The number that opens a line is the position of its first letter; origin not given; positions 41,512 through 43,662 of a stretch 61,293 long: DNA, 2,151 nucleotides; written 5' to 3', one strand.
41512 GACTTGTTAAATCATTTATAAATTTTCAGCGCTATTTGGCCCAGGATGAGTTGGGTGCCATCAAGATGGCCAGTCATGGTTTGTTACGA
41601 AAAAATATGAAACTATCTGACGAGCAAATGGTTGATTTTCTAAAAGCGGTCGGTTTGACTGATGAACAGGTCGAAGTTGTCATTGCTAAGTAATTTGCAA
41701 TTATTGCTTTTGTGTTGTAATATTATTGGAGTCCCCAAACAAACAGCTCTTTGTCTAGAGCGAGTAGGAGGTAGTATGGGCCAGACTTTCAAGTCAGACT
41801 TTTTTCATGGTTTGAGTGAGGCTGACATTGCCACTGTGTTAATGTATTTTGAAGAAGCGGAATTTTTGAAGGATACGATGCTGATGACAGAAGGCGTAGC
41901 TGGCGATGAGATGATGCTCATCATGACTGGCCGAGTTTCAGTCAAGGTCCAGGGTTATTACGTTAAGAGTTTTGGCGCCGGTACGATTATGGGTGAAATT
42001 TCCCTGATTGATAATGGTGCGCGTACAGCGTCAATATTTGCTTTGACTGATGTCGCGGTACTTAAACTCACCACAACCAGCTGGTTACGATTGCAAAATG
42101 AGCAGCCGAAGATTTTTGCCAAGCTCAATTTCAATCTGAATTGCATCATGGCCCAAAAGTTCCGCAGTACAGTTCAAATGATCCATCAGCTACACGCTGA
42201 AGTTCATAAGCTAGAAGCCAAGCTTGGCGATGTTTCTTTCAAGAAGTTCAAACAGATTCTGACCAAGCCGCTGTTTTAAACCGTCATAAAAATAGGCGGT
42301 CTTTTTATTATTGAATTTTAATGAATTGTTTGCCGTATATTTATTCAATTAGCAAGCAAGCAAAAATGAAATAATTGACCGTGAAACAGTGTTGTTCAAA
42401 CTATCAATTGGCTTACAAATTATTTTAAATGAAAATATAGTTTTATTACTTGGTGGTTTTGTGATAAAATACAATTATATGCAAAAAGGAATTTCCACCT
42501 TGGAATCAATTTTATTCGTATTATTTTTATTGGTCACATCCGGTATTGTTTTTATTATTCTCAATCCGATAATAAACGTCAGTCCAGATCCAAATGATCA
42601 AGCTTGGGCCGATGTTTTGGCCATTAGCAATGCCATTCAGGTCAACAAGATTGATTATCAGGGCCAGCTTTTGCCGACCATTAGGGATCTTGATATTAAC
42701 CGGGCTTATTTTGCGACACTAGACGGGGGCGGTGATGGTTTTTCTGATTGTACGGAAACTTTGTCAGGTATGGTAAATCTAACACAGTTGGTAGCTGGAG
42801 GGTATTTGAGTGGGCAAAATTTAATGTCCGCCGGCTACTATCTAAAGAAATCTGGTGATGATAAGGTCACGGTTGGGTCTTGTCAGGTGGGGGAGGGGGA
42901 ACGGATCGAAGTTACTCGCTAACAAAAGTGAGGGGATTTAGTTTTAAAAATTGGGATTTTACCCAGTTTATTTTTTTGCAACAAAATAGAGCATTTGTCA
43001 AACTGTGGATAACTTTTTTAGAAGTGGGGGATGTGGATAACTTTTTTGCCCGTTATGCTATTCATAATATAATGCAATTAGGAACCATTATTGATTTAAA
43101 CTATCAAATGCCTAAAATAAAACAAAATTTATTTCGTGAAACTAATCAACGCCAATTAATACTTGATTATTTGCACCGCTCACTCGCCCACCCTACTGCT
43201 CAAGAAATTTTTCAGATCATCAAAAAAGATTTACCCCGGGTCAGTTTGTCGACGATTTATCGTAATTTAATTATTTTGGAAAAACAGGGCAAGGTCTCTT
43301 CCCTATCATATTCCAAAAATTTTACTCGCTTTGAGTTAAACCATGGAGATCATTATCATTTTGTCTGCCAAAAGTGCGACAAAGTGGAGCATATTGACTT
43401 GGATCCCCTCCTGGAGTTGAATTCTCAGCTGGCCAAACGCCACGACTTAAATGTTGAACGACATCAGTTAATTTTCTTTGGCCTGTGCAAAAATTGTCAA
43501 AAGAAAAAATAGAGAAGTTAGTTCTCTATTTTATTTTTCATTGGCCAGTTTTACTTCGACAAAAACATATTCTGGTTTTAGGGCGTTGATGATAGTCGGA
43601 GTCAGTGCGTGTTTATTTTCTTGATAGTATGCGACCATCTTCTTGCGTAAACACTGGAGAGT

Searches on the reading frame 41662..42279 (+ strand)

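Call 76: search_protein_families(library=pfam, proteins=[window:41662-42279:+], max_evalue=0.001)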
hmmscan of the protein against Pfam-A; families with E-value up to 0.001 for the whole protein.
window:41662-42279:+ (205 aa): 1 family
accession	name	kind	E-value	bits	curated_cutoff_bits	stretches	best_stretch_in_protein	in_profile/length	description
PF00027.35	cNMP_binding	-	2.1e-12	47.3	27.5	1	67-145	3-86/89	Cyclic nucleotide-binding domain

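Call 83: search_protein_families(library=padloc, proteins=[window:41662-42279:+], max_evalue=0.01)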
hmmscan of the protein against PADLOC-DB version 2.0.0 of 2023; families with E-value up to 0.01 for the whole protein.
window:41662-42279:+ (205 aa): 5 families
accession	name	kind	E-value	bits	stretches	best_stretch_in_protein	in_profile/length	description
PDLC02371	PycTIR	-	2e-13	48.4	1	60-166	34-141/288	-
PDLC00731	Effector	-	2.9e-13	47.5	1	64-161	41-139/306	TIR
PDLC00732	Effector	-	1.2e-12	45.4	1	66-166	39-140/301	TIR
PDLC00730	Effector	-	4.4e-06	24.1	1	64-159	57-154/299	TIR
PDLC00734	PycC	-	4.7e-06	23.9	1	66-183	36-155/374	Pycsar cyclase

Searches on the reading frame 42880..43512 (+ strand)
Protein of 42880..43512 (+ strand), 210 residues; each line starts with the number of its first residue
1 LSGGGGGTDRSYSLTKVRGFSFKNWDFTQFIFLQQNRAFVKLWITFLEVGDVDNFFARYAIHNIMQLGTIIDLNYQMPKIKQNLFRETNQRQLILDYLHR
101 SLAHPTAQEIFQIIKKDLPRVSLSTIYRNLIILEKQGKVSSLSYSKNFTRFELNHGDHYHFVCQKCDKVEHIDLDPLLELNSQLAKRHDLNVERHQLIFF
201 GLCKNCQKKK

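Call 76: search_protein_families(library=pfam, proteins=[window:42880-43512:+], max_evalue=0.001)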
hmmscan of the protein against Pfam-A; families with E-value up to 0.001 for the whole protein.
window:42880-43512:+ (210 aa): 1 family
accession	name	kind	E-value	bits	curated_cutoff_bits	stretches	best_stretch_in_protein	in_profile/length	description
PF01475.25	FUR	-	3.4e-28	98.7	23.1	1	85-199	4-120/121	Ferric uptake regulator family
